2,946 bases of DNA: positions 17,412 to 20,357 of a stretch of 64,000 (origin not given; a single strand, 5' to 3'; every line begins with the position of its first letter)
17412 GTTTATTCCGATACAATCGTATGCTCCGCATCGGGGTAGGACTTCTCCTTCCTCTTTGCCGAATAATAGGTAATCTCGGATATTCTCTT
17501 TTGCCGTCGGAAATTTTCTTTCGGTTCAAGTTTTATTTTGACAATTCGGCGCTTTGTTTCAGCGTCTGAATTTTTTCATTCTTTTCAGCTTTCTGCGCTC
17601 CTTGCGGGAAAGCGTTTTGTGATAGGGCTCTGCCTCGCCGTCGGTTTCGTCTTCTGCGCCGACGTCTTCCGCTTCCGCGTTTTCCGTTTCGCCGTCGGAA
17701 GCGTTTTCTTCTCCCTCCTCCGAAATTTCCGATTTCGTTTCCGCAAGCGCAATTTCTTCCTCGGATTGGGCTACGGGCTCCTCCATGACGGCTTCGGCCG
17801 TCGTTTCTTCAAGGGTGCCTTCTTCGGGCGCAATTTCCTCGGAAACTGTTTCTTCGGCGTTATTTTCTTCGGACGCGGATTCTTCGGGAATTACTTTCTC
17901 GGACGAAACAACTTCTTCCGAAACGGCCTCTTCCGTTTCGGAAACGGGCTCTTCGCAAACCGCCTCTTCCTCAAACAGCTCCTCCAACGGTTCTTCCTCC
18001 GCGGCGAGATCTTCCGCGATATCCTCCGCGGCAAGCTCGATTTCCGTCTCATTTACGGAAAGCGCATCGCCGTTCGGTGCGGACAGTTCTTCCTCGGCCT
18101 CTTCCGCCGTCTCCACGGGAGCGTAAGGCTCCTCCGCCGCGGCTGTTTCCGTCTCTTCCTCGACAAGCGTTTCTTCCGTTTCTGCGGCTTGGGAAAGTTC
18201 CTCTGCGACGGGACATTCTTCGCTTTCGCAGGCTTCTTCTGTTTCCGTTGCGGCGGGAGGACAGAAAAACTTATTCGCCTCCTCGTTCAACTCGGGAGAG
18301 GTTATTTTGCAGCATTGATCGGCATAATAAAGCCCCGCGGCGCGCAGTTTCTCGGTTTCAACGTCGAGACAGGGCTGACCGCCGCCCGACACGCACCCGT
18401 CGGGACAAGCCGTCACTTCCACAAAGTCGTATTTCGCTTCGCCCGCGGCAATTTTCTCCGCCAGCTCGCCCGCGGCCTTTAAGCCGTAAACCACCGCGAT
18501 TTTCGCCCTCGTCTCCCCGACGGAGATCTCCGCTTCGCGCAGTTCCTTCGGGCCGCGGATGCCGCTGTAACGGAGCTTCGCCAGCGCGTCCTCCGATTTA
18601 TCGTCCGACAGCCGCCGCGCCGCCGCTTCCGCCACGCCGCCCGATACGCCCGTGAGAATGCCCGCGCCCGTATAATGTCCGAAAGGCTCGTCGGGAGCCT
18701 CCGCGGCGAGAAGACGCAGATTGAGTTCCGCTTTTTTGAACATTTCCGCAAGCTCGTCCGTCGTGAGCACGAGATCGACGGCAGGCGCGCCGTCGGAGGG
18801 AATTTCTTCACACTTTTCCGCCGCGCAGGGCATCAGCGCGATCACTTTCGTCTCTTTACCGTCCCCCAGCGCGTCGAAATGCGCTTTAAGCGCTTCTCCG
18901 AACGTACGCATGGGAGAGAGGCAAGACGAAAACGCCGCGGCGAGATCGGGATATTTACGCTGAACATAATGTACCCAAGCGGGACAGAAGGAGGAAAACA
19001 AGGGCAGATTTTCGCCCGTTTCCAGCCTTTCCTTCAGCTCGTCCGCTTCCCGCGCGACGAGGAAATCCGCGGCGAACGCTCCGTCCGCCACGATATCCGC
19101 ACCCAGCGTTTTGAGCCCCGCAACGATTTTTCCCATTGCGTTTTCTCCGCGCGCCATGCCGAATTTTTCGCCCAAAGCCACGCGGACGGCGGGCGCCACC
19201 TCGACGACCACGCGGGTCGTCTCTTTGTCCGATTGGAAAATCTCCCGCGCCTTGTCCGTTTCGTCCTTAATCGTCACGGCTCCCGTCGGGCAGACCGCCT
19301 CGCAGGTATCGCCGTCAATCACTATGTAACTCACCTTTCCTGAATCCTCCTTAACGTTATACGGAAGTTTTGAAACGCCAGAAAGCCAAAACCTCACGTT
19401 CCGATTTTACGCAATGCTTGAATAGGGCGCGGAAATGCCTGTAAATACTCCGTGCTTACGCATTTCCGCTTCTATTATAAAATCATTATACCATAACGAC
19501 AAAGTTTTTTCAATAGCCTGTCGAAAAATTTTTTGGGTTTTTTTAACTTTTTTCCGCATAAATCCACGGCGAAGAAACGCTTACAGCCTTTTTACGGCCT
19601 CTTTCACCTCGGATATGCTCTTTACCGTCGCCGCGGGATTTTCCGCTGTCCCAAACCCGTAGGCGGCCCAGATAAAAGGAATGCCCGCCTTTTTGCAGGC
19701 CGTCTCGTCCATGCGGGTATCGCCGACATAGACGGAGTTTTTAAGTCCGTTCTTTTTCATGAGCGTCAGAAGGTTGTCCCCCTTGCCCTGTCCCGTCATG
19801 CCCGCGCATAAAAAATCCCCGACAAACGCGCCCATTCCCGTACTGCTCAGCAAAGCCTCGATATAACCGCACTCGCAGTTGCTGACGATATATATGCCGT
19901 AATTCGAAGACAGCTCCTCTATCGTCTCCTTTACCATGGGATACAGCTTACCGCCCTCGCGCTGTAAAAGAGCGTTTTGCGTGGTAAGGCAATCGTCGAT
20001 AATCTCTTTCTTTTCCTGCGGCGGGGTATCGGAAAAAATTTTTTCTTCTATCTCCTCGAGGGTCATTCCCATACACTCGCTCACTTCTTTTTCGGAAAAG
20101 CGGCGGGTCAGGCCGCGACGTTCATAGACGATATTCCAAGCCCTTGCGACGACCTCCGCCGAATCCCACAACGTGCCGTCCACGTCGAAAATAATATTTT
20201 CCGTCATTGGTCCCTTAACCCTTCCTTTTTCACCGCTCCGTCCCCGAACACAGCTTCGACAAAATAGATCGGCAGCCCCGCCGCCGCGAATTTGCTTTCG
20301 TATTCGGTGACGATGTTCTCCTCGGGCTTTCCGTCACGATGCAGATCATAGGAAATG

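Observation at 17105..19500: Non-canonical [FeFe]-hydrogenase-like protein with polyacidic tail, in an operon with a small ACT-like regulator and an ABC importer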

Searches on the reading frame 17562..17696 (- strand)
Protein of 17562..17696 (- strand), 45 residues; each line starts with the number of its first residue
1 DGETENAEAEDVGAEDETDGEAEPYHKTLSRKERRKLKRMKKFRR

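Call 49: search_protein_families(library=pfam, alignment_id=A4, max_evalue=10)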
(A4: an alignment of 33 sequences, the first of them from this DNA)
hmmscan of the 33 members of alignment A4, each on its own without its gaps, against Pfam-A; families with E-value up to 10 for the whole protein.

A. member 1, seq(45 aa): 0 families

B. families by the number of members that match (of 33 scanned): 11 families
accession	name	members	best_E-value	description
PF07946.19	CCDC47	3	0.54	PAT complex subunit CCDC47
PF11861.13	DUF3381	2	0.27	Ribosomal RNA methyltransferase Spb1, DUF3381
PF12329.13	TMF_DNA_bd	1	0.021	TATA element modulatory factor 1 DNA binding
PF06955.19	XET_C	1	0.04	Xyloglucan endo-transglycosylase (XET) C-terminus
PF08970.15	Sda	1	0.045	Sporulation inhibitor A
PF11826.13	RctB_central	1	0.053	Vibrionales, replication initiator protein RctB, central region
PF12168.13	DNA_pol3_tau_4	1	0.062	DNA polymerase III subunits tau domain IV DnaB-binding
PF22695.2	EST1-like_DNA_bind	1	0.089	EST1-like DNA-binding domain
PF06167.18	Peptidase_M90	1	0.093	Glucose-regulated metallo-peptidase M90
PF25165.1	DUF7828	1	0.17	Domain of unknown function (DUF7828)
PF04120.17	Iron_permease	1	0.21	Low affinity iron permease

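Call 57: search_protein_representatives(alignment_id=A4)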
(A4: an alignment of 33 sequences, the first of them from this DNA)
Query: 33 sequences, 45 profile positions. Proteins with E-value up to 0.001 (for the whole library): 31; up to 1e-10: 3; up to 1e-30: 0. The best 31 are listed.
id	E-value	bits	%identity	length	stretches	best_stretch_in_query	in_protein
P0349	1.9e-12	63.4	-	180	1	4-45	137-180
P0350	2.8e-11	59.6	-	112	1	3-45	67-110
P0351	1.0e-10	57.9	-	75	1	4-45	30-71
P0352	1.7e-10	57.1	-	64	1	5-44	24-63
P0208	3.0e-10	56.3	-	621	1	2-44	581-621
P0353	5.3e-10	55.6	-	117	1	3-45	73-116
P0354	2.3e-09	53.5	-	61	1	3-45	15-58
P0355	3.1e-09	53.1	-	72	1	3-45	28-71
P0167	3.8e-09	52.8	-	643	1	3-44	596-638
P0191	6.4e-09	52.1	-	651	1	2-43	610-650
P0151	1.2e-08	51.2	-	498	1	3-43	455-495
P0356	2.8e-08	50.0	-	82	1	2-45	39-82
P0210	3.5e-08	49.7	-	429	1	7-42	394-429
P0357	3.9e-08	49.6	-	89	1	9-45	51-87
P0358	4.5e-08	49.4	-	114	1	13-45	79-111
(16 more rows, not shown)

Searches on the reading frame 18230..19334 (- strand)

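Call 9: find_homologous_proteins(query=window:18230-19334:-, max_evalue=1e-20)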
Query window:18230-19334:- (368 aa): 693 proteins with E <= 1e-20 among 8000 candidates; the best 120 are listed.
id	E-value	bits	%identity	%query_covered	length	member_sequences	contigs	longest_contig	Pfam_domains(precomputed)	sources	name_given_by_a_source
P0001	5.3e-236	801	99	100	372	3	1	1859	PF02906.20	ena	-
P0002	1.6e-233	792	98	100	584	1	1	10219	PF02906.20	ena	-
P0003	2.1e-233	792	98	100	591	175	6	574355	PF02906.20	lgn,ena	-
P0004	3.4e-151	522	69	98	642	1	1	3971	PF02906.20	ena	-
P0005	6.0e-151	521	69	98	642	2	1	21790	PF02906.20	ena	-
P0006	6.8e-151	521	69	98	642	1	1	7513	PF02906.20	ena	-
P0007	6.8e-151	521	69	98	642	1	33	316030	PF02906.20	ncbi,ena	-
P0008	1.0e-150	520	68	98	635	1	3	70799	PF02906.20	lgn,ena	-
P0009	1.8e-150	519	68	98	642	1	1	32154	PF02906.20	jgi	-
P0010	3.0e-150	519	68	99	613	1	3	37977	PF02906.20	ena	-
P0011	3.0e-150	519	68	98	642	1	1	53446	PF02906.20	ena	-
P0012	4.6e-150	518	68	99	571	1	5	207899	PF02906.20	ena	-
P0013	5.7e-150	518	68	98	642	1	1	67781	PF02906.20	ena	-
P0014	6.6e-150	517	68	98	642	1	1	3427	PF02906.20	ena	-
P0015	8.7e-150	517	67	99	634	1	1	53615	PF02906.20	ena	-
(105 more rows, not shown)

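Call 11: find_encoding_contigs(protein=P0007, flank=10000, max_places=4)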
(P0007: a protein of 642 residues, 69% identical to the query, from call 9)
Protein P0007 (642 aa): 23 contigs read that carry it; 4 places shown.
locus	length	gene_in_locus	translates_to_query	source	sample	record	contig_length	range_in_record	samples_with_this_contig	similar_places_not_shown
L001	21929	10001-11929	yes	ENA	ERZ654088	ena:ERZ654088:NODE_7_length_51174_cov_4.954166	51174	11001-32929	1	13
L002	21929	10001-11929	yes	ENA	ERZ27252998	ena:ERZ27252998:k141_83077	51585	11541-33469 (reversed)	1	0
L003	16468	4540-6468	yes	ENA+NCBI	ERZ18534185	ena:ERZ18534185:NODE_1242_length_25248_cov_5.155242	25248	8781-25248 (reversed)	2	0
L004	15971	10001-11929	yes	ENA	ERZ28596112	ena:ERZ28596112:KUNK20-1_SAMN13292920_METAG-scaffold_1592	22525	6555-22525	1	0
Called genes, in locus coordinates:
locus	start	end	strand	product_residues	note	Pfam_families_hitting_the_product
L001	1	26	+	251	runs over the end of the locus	PF10418:DHODB_Fe-S_bind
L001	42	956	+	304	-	PF01180:DHO_dh, PF01207:Dus (faint)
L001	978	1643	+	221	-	PF00156:Pribosyltran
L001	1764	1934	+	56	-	-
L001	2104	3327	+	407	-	PF10509:GalKase_gal_bdg, PF00288:GHMP_kinases_N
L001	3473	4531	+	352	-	PF01263:Aldose_epim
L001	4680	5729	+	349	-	PF00579:tRNA-synt_1b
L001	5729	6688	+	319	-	PF02535:Zip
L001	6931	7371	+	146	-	PF22769:DCD, PF00692:dUTPase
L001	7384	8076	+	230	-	PF02390:Methyltransf_4, PF13847:Methyltransf_31 (weak)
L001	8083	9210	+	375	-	PF00465:Fe-ADH, PF13685:Fe-ADH_2, PF25137:ADH_Fe_C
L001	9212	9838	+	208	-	PF00702:Hydrolase, PF12710:HAD (weak), PF13419:HAD_2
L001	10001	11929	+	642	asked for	PF02906:Fe_hyd_lg_C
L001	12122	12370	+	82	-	PF21699:TM1266-like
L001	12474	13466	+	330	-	-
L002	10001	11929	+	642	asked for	PF02906:Fe_hyd_lg_C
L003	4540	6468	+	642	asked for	PF02906:Fe_hyd_lg_C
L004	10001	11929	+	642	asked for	PF02906:Fe_hyd_lg_C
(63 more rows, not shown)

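Call 12: find_encoding_contigs(protein=P0003, flank=10000, max_places=3)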
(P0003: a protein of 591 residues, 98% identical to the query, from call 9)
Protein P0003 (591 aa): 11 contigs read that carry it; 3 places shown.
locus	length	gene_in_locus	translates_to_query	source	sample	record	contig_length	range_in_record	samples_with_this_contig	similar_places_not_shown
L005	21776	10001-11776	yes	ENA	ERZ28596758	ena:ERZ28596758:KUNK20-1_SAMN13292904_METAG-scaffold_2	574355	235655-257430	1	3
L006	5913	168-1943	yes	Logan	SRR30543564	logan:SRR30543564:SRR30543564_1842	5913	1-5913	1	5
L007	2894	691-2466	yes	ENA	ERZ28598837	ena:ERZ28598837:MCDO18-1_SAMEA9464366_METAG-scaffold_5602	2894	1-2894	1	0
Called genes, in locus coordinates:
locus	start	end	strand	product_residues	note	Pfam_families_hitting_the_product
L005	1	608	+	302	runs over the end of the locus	PF00215:OMPdecase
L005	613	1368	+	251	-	PF10418:DHODB_Fe-S_bind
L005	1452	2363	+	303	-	PF01180:DHO_dh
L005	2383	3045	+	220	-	PF00156:Pribosyltran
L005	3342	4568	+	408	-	PF10509:GalKase_gal_bdg, PF00288:GHMP_kinases_N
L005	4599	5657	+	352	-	PF01263:Aldose_epim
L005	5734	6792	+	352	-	PF00579:tRNA-synt_1b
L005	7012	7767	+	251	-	PF02535:Zip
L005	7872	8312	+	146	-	PF22769:DCD, PF00692:dUTPase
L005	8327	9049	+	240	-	PF02390:Methyltransf_4, PF13847:Methyltransf_31 (faint)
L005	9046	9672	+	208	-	PF00702:Hydrolase, PF12710:HAD (weak), PF13419:HAD_2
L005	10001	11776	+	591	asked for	PF02906:Fe_hyd_lg_C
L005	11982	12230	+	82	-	PF21699:TM1266-like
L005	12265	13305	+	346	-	-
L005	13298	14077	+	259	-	PF00528:BPD_transp_1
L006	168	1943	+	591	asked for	PF02906:Fe_hyd_lg_C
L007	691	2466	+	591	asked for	PF02906:Fe_hyd_lg_C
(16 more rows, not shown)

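Call 74: list_cluster_members(proteins=[P0003, P0007, P0133])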
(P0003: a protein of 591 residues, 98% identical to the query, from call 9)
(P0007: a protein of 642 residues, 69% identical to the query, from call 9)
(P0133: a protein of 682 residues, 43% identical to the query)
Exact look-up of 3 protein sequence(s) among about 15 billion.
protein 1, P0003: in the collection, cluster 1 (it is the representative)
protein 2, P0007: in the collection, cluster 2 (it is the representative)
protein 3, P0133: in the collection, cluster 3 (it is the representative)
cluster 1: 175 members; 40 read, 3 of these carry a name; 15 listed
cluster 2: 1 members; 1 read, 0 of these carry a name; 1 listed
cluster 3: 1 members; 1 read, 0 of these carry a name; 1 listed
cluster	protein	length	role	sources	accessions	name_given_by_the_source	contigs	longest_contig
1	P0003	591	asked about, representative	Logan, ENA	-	-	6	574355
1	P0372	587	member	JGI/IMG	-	hypothetical protein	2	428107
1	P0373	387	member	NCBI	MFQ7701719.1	MAG: [Fe-Fe] hydrogenase large subunit C-terminal domain-containing protein, partial ...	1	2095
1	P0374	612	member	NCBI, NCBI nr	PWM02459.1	MAG: hypothetical protein DBY05_02215 [Clostridiales bacterium]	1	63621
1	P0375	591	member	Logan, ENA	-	-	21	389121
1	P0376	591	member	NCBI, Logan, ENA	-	-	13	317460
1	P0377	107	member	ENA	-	-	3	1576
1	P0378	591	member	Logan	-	-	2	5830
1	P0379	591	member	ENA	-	-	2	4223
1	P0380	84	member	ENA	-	-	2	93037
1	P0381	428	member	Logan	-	-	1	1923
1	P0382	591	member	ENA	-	-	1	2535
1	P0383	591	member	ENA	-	-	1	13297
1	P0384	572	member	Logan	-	-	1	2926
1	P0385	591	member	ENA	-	-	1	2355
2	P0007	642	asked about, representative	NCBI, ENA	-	-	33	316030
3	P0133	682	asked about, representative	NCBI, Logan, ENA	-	-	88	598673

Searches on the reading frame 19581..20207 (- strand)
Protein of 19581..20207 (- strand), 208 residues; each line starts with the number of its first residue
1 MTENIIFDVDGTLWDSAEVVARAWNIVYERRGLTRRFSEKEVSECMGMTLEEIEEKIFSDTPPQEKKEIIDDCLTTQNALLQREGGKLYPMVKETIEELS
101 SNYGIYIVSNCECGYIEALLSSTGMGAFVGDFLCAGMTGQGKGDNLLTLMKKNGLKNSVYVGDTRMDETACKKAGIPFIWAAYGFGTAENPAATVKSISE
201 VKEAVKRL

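Call 3: search_protein_families(library=pfam, proteins=[window:19581-20207:-], max_evalue=0.01)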
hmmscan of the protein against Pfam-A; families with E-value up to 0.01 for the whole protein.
window:19581-20207:- (208 aa): 4 families
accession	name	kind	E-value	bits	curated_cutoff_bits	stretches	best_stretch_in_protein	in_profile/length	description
PF13419.12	HAD_2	-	5.3e-25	89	23.8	1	5-180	1-177/178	Haloacid dehalogenase-like hydrolase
PF00702.32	Hydrolase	-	6.4e-13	50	26.4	1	5-175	4-191/191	haloacid dehalogenase-like hydrolase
PF12710.13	HAD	-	2e-06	28.8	27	1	5-167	1-184/189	haloacid dehalogenase-like hydrolase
PF13344.12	Hydrolase_6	-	0.0021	18.5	27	0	5-26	1-22/101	Haloacid dehalogenase-like hydrolase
